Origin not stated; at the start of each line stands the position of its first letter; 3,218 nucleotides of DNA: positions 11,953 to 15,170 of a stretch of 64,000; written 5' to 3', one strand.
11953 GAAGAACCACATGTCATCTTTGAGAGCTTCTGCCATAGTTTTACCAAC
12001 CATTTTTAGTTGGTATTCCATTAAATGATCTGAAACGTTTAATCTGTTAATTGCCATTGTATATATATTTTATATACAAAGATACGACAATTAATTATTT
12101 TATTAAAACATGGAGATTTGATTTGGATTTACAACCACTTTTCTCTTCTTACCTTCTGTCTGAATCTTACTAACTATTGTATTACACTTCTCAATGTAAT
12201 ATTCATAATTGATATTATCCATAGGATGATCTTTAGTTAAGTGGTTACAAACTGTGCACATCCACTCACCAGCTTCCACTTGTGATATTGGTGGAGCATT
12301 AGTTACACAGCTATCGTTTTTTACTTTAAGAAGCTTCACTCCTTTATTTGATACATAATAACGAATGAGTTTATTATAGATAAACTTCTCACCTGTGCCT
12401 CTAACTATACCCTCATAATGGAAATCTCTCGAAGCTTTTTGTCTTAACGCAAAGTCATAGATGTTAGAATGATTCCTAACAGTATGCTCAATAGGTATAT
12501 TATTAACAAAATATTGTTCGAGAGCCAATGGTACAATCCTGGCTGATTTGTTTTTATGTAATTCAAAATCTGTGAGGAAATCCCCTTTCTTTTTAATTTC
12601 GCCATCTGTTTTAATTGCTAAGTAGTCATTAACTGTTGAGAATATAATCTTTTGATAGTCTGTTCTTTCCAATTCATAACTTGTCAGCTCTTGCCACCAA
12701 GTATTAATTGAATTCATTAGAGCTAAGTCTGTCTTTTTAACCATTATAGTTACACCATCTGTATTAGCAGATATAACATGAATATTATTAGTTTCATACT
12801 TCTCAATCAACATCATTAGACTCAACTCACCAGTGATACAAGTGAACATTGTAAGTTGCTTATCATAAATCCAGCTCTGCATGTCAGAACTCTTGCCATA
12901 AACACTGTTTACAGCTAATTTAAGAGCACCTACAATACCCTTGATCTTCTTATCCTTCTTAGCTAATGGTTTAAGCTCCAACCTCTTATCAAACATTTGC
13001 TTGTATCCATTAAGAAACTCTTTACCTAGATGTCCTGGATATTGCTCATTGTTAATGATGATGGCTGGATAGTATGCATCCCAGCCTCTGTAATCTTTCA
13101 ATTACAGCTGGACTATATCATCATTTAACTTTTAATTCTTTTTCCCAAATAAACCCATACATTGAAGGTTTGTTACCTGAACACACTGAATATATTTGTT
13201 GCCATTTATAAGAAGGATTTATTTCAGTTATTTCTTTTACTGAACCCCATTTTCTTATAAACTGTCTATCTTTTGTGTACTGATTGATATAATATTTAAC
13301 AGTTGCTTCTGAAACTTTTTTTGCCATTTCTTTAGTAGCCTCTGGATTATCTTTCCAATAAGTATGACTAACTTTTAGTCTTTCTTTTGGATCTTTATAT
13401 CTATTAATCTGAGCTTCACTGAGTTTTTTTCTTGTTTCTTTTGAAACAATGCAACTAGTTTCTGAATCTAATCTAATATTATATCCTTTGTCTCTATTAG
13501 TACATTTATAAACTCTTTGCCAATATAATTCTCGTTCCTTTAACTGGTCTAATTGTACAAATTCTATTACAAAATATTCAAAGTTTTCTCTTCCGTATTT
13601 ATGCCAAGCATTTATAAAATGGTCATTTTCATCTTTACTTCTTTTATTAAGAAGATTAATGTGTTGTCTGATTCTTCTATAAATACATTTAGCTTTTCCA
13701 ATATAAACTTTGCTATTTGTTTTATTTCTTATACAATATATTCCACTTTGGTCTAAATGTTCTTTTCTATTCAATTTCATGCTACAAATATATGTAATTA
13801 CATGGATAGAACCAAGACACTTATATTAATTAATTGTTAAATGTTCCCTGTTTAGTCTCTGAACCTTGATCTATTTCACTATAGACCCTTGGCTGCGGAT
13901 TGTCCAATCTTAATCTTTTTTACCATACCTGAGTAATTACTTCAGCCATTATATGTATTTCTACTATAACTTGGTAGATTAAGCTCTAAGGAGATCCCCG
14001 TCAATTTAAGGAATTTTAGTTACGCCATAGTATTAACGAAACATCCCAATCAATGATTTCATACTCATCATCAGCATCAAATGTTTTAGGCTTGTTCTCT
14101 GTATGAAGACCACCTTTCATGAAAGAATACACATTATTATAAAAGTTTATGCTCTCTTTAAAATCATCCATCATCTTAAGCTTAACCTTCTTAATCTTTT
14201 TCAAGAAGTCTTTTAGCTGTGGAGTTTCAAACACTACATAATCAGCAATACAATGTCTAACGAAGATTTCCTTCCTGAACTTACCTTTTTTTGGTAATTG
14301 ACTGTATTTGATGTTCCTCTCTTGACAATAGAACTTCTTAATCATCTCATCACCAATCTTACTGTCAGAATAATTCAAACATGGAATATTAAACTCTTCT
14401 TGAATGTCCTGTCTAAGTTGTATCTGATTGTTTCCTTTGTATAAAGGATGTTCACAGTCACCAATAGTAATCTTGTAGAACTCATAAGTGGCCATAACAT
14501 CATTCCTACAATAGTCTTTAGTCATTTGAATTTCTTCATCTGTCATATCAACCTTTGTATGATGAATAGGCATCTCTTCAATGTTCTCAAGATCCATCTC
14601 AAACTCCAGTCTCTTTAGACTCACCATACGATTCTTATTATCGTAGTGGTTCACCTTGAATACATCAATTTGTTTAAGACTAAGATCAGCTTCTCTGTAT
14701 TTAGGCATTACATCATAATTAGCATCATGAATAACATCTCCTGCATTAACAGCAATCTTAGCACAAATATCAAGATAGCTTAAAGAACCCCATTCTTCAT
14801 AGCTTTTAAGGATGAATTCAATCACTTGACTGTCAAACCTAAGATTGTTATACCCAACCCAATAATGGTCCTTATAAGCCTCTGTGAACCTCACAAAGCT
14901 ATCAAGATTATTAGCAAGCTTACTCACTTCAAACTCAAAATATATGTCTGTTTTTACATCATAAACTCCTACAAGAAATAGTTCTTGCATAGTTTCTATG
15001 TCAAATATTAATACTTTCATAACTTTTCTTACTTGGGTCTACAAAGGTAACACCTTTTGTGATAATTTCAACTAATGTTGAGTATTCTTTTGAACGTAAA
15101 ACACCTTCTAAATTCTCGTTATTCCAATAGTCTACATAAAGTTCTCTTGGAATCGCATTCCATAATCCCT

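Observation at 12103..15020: Second group I intron (with its own GIY-YIG HEG) interrupts family-B DNA polymerase motif A; splice point masked by a duplicated heptamer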

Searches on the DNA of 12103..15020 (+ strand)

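Call 3: search_rna_families(source=window, start=12800, end=14300, threshold=evalue, max_evalue=10, show_alignments=5)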
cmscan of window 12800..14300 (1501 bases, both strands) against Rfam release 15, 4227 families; matches with E-value up to 10: 5.
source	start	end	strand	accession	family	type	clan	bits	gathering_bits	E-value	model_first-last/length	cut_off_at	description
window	13843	14016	-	RF00028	Intron_gpI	Intron;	-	39.9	50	2.5e-08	47-158/253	no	Group I catalytic intron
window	13089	13235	-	RF00028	Intron_gpI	Intron;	-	23.6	50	0.0019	1-253/253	no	Group I catalytic intron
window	14065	14164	+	RF00514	His_leader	Cis-reg; leader;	-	18.7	49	3.4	1-126/126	no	Histidine operon leader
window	13051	13093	+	RF01140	sR20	Gene; snRNA; snoRNA; CD-box;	-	15.9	44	3.4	1-56/56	no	Small nucleolar RNA sR20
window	13101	13160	-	RF01121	sR38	Gene; snRNA; snoRNA; CD-box;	-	12.3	50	7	1-59/59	no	Small nucleolar RNA sR38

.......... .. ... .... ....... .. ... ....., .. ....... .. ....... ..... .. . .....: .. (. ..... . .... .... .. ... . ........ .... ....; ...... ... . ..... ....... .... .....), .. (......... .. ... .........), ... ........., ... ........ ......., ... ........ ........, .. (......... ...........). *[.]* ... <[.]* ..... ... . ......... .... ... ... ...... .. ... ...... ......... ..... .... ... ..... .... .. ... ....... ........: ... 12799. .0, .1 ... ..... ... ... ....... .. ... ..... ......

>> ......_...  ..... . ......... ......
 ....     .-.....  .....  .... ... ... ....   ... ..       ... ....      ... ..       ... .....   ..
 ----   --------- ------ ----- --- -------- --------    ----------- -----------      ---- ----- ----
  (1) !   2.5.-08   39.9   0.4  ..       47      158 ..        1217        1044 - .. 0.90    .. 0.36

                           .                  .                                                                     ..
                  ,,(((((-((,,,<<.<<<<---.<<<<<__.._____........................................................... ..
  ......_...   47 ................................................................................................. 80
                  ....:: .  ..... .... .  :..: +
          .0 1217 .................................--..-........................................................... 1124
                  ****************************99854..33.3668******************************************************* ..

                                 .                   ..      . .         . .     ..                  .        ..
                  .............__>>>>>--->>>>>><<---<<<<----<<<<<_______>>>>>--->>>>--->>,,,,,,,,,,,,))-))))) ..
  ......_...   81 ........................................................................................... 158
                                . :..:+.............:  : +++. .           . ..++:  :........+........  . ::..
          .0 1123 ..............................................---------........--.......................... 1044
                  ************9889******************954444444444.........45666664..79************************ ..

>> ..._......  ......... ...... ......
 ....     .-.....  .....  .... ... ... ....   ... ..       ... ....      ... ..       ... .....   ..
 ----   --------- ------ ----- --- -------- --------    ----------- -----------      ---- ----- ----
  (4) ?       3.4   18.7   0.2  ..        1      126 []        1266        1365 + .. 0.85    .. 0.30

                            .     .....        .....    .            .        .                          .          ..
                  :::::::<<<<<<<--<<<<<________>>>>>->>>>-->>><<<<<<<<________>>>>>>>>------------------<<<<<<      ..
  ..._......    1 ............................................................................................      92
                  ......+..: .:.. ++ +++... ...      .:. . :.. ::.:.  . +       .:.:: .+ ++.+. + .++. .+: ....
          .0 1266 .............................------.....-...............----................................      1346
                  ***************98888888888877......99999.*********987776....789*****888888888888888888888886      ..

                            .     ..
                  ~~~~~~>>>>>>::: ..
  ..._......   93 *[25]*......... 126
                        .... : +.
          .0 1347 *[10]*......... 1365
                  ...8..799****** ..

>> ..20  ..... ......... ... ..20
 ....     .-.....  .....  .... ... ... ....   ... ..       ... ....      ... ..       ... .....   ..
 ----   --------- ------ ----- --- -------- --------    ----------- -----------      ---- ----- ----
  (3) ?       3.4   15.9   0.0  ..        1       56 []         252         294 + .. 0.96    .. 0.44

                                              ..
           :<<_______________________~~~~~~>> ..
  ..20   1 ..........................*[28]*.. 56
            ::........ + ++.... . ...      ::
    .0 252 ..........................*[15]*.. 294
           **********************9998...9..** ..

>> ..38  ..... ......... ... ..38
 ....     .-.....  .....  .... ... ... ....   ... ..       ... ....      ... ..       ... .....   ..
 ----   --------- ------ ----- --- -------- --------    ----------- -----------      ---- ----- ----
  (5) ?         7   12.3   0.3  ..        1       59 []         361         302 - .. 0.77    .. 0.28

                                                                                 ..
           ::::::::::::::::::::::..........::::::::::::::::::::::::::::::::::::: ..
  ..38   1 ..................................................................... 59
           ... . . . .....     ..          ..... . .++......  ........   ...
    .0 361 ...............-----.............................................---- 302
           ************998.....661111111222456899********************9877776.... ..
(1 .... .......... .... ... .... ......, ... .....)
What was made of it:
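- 13077..14035 (-): Group I intron, 959 nt. It begins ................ and ends ...GGCUGGGAUG (omega-G at 13077). Rfam partial hits at 14016..13843 (39.9 bits, E 2.5e-8) and 13235..13089 (23.6 bits, E 0.0019) (call 3).
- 13863..14013 (-): 5' core. P3 5' strand (14013..14009), P4 (14003..13997 with 13899..13894), P5 (13992..13990 with 13905..13903), a P5abc-like three-way domain (13983..13909, with a GAAA loop and the A-rich stretch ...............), and P6/P6a (13893..13863). Rfam alignment in call 3.
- Checked: The conserved group I core sequences P, Q, R and S are present (call 3).
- Rfam Intron_gpI matches both halves around the ORF: 39.9 bits (E 2.5e-8) and 23.6 bits (E 0.0019) (call 3).
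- Tried and rejected: The target intron needed E-value mode on a short stretch (call 3).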

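Call 6: search_dna_similar(query=window:12103-15020:+, collection=phages, mode=near, max_rows=25)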
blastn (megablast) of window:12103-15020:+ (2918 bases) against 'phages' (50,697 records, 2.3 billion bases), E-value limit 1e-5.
Records with a match: 22; places in all: 22; records where one place covers at least 80% of the query: 0.
Best place of each record, by identity: 60-80% 22.
By first word of the organism name: Flavobacterium 22.
By host as written in the record: Flavobacterium psychrophilum 950106-1/1 8; Flavobacterium psychrophilum strain FPS-D10 3; Flavobacterium psychrophilum strain FPS-D15 2; Flavobacterium psychrophilum FPS-D15 2; Flavobacterium psychrophilum FPS-D10 2; Flavobacterium psychrophilum 1; Flavobacterium psychrophilum FPS-D8 1; Flavobacterium psychrophilum strain FPS-D14 1; and 2 more.
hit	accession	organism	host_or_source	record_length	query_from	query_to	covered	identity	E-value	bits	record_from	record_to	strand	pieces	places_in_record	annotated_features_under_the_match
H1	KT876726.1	Flavobacterium phage FpV21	Flavobacterium psychrophilum 950106-1/1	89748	1460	1678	8%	76.1%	1e-21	111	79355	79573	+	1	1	hypothetical protein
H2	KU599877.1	Flavobacterium phage Fpv1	Flavobacterium psychrophilum 950106-1/1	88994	1460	1678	8%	76.1%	1e-21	111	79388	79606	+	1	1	hypothetical protein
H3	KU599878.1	Flavobacterium phage Fpv2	Flavobacterium psychrophilum 950106-1/1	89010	1460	1678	8%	76.1%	1e-21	111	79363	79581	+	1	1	hypothetical protein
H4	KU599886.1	Flavobacterium phage Fpv20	Flavobacterium psychrophilum 950106-1/1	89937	1460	1678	8%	76.1%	1e-21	111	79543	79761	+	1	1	hypothetical protein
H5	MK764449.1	Flavobacterium phage FPSV-S29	Flavobacterium psychrophilum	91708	1460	1678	8%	76.1%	1e-21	111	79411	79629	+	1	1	hypothetical protein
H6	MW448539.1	Flavobacterium phage FPSV-D24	Flavobacterium psychrophilum strain ...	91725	1460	1678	8%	76.1%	1e-21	111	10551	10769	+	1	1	record has no annotation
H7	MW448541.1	Flavobacterium phage FPSV-D27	Flavobacterium psychrophilum strain ...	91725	1460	1678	8%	76.1%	1e-21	111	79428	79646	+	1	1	record has no annotation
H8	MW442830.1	Flavobacterium phage FPSV-D18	Flavobacterium psychrophilum FPS-D8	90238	1460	1678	8%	76.1%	1e-21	111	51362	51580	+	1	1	record has no annotation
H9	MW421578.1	Flavobacterium phage FPSV-D41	Flavobacterium psychrophilum strain ...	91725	1460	1678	8%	76.1%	1e-21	111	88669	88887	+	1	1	record has no annotation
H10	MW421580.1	Flavobacterium phage FPSV-D7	Flavobacterium psychrophilum strain ...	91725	1460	1678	8%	76.1%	1e-21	111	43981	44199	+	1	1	record has no annotation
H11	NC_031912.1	Flavobacterium phage Fpv20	Flavobacterium psychrophilum 950106-1/1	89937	1460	1678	8%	76.1%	1e-21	111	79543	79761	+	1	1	homing endonuclease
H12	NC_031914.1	Flavobacterium phage Fpv1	Flavobacterium psychrophilum 950106-1/1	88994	1460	1678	8%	76.1%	1e-21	111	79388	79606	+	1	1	homing endonuclease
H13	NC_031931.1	Flavobacterium phage Fpv2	Flavobacterium psychrophilum 950106-1/1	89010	1460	1678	8%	76.1%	1e-21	111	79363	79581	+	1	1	homing endonuclease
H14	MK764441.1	Flavobacterium phage FPSV-F12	Flavobacterium psychrophilum 950106-1/1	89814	1487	1690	7%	76.8%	1e-21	111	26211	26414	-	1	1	hypothetical protein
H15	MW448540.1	Flavobacterium phage FPSV-D25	Flavobacterium psychrophilum strain ...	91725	1487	1690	7%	76.8%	1e-21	111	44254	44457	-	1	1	record has no annotation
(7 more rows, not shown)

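Call 33: search_rna_families(sources=[L084, L037, L128, L136, L008, L014, L042, L045, L106, L120, L030, L130], threshold=gathering)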
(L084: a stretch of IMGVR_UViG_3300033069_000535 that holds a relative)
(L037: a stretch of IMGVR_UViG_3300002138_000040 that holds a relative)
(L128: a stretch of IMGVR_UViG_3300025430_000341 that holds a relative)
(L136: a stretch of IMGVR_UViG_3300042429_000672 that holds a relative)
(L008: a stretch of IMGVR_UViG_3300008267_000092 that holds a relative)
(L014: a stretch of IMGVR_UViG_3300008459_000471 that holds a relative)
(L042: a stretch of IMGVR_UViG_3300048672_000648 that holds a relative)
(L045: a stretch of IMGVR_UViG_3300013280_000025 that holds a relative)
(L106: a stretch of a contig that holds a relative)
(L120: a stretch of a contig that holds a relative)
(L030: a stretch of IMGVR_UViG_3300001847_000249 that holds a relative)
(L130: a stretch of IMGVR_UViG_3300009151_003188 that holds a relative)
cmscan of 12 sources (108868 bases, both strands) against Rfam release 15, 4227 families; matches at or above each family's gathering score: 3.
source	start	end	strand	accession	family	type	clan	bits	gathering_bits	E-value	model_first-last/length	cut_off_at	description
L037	4226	4520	+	RF00028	Intron_gpI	Intron;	-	93.7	50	1.4e-22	1-253/253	no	Group I catalytic intron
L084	1470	1738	+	RF00028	Intron_gpI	Intron;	-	79.7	50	2.1e-18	1-253/253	no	Group I catalytic intron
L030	246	314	+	RF00005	tRNA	Gene; tRNA;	CL00001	54.1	29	1.2e-08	1-71/71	no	tRNA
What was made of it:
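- On Group I intron (Rfam RF00028): ORF-less homologues at the same site pass, at 93.7 and 79.7 bits (call 33).
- ORF-less introns at the same site of distant polymerases pass the Rfam gathering score: L037 at 93.7 bits and L084 at 79.7 bits (call 33). ORF-less relatives exist at the same site (call 33), so the HEG cannot be a required maturase for the family.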

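Call 47: get_annotated_region(hit=H12, flank=3000)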
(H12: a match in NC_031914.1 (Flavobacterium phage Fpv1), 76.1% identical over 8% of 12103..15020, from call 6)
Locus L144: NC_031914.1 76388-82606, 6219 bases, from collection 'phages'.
description: Flavobacterium phage Fpv1, complete genome.
organism: Flavobacterium phage Fpv1 (NCBI taxid 1792274)
taxonomy: Viruses; Duplodnaviria; Heunggongvirae; Uroviricota; Caudoviricetes; Fipvunavirus; Fipvunavirus Fpv1
host: Flavobacterium psychrophilum 950106-1/1; source: -; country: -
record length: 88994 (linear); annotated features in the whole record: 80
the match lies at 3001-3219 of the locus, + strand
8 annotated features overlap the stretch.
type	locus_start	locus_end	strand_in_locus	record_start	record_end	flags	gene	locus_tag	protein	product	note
CDS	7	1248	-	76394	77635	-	-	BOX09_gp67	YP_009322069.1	hypothetical protein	-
CDS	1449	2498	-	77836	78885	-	-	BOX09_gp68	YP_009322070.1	DNA polymerase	-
CDS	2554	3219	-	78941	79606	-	-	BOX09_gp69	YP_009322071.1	homing endonuclease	-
CDS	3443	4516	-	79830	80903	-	-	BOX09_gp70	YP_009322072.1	DNA polymerase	-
CDS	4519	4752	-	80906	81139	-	-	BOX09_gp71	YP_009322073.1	hypothetical protein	-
CDS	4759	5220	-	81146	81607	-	-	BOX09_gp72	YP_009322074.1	hypothetical protein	-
CDS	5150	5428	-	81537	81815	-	-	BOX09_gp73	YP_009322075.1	single strand DNA binding protein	-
CDS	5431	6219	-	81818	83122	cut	-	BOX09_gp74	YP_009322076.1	hypothetical protein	-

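Call 50: search_rna_families(source=L144, threshold=evalue, max_evalue=0.01)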
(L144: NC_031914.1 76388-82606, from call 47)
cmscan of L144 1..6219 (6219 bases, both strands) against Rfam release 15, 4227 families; matches with E-value up to 0.01: 0.
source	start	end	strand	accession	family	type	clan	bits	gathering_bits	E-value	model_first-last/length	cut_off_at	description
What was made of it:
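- Tried and rejected: The Rfam E-value scan of 6 kb of FpV1 found nothing (call 50).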

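Call 58: search_rna_families(source=L144, start=2440, end=3520, threshold=evalue, max_evalue=1, show_alignments=2)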
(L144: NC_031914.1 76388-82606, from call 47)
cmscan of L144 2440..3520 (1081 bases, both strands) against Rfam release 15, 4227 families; matches with E-value up to 1: 2.
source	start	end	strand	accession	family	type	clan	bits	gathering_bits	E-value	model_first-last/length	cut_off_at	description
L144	3273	3433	-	RF00028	Intron_gpI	Intron;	-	45.8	50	3e-10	47-158/253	no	Group I catalytic intron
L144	2530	2639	-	RF00028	Intron_gpI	Intron;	-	31.3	50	6.8e-06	1-253/253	no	Group I catalytic intron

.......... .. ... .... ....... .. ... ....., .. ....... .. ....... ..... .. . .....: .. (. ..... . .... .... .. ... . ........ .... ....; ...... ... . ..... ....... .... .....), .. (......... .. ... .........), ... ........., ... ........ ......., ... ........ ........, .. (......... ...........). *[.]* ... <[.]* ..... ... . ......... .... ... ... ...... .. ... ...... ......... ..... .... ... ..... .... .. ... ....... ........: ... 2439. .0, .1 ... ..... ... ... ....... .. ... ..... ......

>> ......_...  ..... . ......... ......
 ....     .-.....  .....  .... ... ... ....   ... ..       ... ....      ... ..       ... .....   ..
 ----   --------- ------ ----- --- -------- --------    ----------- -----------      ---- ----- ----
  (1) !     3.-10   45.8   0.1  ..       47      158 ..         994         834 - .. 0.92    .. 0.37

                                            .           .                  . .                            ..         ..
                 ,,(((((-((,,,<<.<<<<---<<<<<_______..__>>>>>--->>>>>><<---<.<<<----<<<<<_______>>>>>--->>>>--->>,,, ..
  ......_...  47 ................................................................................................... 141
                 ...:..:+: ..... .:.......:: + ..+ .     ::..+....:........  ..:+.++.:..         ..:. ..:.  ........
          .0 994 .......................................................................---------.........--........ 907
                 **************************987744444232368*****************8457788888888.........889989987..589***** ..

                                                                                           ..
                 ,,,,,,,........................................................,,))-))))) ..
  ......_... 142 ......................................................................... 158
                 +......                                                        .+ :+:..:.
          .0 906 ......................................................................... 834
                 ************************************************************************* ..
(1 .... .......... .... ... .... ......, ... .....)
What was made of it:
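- Tried and rejected: A 1-kb scan did (call 58).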

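Call 61: search_rna_families(source=L128, start=4780, end=5220, threshold=evalue, max_evalue=1)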
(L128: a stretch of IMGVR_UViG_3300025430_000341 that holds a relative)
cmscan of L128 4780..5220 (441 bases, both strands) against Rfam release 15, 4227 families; matches with E-value up to 1: 0.
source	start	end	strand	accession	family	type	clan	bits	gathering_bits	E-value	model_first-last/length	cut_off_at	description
